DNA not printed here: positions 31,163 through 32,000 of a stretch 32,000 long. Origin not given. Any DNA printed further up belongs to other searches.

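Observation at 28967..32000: HdrD/DsrK-like Fe-S protein facing a divergent cluster of PDO-like, TusA-like and NarI/DsrM-like cytochrome b genes: a candidate quinone-linked thiol/persulfide relay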

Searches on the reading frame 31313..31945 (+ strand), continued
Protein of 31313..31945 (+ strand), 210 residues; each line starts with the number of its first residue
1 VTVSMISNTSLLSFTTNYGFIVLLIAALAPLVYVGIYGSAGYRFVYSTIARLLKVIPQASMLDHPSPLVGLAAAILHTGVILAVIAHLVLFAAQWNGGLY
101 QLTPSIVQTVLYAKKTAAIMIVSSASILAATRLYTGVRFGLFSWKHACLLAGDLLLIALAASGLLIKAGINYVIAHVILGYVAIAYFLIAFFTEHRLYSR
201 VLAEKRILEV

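Call 35: search_solved_structures(query=A4, max_evalue=10, show_alignments=2)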
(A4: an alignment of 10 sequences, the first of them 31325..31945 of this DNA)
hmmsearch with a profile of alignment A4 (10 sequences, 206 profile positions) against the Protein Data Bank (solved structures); distinct sequences matched with E-value up to 10: 18.
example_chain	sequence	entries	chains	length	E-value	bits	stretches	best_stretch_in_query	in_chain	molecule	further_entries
4osk_A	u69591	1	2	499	3.9e-08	36.7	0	21-65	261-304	Hax3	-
3v6p_A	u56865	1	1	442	1.2e-07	35.1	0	21-65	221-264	dHax3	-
6jtq_A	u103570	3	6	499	1.2e-07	35.1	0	21-65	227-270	TAL effector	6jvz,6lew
6jw0_A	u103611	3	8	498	1.4e-07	34.9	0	21-65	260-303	TAL effector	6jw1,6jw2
6jw5_A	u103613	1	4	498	1.6e-07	34.7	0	21-65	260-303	TAL effector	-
4osr_A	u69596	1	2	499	2.6e-07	34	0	21-65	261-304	Hax3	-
6jw3_A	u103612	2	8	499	2.6e-07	34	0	21-65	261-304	TAL effector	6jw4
4osl_A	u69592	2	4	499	3.2e-07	33.8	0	21-65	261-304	Hax3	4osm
4osq_A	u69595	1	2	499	3.2e-07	33.7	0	21-65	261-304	Hax3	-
4osw_A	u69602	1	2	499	3.3e-07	33.7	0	21-65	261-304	Hax3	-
4oss_A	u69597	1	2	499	3.4e-07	33.7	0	21-65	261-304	Hax3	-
4osj_A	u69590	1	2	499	3.4e-07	33.7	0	21-65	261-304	Hax3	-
4gjp_A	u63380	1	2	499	3.6e-07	33.6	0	21-65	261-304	Hax3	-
4gjr_A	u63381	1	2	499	3.6e-07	33.6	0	21-65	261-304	Hax3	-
3v6t_A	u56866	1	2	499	3.7e-07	33.6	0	21-65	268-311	dHax3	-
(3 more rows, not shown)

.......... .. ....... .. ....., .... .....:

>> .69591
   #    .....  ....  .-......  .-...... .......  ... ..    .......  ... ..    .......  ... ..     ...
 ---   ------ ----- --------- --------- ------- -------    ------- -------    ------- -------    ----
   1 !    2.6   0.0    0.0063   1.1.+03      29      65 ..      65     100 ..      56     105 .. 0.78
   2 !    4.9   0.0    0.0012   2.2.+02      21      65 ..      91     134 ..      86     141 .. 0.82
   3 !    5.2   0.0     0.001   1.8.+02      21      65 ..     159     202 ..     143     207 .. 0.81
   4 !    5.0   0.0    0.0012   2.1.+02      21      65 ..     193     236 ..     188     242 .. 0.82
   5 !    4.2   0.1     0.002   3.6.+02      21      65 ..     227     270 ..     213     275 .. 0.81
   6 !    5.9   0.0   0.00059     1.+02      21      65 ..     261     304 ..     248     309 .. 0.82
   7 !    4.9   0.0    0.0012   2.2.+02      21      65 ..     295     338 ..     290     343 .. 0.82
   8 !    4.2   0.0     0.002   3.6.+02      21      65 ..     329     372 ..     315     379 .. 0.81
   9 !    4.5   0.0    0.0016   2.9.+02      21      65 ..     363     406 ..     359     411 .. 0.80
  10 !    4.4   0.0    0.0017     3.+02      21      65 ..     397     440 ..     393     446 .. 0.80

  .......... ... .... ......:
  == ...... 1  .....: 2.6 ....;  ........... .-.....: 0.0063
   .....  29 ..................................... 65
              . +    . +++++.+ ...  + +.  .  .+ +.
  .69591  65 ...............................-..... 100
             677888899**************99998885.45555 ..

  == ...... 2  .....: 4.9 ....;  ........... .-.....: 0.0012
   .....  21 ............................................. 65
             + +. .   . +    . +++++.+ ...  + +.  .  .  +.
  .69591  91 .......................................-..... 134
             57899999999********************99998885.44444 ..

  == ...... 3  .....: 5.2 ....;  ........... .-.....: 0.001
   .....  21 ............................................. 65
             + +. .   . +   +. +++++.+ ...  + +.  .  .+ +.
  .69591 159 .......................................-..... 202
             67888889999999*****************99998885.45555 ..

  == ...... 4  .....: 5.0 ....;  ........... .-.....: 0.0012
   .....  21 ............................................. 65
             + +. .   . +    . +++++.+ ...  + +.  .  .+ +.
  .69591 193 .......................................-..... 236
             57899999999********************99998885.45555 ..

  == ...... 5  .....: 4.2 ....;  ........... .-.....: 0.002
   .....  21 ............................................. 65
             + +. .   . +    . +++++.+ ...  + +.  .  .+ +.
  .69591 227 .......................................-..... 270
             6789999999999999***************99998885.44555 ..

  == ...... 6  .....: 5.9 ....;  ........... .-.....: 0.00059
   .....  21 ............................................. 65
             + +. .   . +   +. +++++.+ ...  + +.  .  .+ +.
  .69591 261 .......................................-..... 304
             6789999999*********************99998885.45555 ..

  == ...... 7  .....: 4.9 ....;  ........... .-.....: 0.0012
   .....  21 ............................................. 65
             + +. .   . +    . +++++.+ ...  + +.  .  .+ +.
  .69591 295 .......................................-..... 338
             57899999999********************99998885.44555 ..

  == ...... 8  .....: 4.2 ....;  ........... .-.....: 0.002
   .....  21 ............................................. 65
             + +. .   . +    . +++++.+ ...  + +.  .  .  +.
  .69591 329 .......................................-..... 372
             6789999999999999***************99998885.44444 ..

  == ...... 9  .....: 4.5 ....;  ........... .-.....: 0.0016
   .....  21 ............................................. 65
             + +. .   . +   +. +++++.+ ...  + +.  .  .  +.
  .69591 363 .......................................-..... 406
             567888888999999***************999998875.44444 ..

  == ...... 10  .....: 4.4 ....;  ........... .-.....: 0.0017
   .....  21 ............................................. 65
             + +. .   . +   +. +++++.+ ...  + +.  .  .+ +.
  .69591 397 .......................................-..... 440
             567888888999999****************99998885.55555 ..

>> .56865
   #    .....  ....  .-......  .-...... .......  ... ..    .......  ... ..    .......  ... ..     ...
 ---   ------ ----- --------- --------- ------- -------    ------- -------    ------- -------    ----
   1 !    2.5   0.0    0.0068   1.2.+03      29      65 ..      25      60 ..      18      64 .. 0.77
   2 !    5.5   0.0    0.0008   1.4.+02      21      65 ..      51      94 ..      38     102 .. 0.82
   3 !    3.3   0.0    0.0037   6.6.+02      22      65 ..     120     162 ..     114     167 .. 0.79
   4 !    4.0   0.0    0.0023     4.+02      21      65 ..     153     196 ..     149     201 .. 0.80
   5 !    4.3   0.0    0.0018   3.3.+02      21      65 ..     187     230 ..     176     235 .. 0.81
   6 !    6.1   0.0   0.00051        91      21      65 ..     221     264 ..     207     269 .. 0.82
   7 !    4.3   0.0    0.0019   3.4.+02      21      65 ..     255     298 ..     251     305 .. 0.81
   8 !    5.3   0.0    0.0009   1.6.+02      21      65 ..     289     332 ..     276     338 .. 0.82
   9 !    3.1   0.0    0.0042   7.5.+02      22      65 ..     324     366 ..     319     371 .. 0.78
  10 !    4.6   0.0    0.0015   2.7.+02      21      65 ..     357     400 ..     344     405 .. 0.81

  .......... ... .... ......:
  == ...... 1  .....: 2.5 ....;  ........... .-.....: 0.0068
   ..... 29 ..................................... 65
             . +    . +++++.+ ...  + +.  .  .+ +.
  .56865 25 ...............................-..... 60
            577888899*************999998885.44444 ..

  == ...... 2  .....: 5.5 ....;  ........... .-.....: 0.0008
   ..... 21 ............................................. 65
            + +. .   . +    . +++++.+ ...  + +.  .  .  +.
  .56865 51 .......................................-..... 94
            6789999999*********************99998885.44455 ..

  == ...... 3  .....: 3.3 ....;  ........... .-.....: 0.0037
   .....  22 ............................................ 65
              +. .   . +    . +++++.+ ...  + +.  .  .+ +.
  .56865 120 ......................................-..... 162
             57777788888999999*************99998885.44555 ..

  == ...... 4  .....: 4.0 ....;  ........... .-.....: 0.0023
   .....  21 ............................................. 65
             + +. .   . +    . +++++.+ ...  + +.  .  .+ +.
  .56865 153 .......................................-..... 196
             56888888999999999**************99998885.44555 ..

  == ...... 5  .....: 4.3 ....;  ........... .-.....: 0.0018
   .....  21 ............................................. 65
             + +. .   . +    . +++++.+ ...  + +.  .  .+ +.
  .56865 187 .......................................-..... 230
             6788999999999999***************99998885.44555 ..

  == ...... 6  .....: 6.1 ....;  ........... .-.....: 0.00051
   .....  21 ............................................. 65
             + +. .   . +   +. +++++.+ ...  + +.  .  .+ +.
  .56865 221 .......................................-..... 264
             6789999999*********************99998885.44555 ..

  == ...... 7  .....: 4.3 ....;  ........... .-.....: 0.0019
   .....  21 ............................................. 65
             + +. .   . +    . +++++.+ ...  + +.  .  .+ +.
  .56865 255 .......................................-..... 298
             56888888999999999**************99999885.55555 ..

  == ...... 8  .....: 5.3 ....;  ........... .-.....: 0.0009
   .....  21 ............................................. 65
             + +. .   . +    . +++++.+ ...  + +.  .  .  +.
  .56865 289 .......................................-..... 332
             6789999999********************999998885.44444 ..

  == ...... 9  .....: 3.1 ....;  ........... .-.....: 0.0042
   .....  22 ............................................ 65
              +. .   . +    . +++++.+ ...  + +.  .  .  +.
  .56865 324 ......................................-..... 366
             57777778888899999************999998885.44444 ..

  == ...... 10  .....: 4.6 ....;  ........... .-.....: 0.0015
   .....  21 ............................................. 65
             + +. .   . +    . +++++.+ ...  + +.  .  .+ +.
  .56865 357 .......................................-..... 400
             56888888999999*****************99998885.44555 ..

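Call 45: search_protein_families(library=ncbifam, proteins=[L001:10641-11252:+, L001:11281-11943:+, L001:15560-16372:-], max_evalue=5)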
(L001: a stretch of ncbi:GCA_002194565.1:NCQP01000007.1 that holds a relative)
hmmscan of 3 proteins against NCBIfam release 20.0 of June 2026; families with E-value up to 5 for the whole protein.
L001:10641-11252:+ (203 aa): 2 families
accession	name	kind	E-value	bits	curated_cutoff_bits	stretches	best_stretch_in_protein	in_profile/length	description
TIGR01295.2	PedC_BrcD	equivalog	0.016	15.1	120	1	62-82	55-75/152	PedC/BrcD family bacteriocin maturation disulfide isomerase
TIGR02180.1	GRX_euk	equivalog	0.16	12.2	87.25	1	66-102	1-38/84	glutaredoxin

L001:11281-11943:+ (220 aa): 2 families
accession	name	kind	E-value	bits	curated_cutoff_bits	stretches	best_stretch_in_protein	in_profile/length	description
NF040495.1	tranport_ArsG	equivalog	1.9e-06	27.4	200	1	9-219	11-223/225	aromatic aminobenezylarsenical efflux permease ArsG family transporter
NF004729.0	PRK06073.1-5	equivalog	1.5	8.8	94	1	137-188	80-129/134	NADH dehydrogenase subunit A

L001:15560-16372:- (270 aa): 3 families
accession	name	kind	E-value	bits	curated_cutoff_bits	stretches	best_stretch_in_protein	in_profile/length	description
NF045723.1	memb_anch_TmcC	equivalog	4.3e-09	36.2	240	1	157-252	113-199/218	TmcC family electron transfer complex membrane anchor subunit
NF045716.1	sulf_resp_HmcE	equivalog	5.4e-06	26.2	275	1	157-250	115-199/226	sulfate respiration complex protein HmcE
NF038018.1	qmoC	equivalog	0.43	10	300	1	126-250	234-353/360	quinone-interacting membrane-bound oxidoreductase complex subunit QmoC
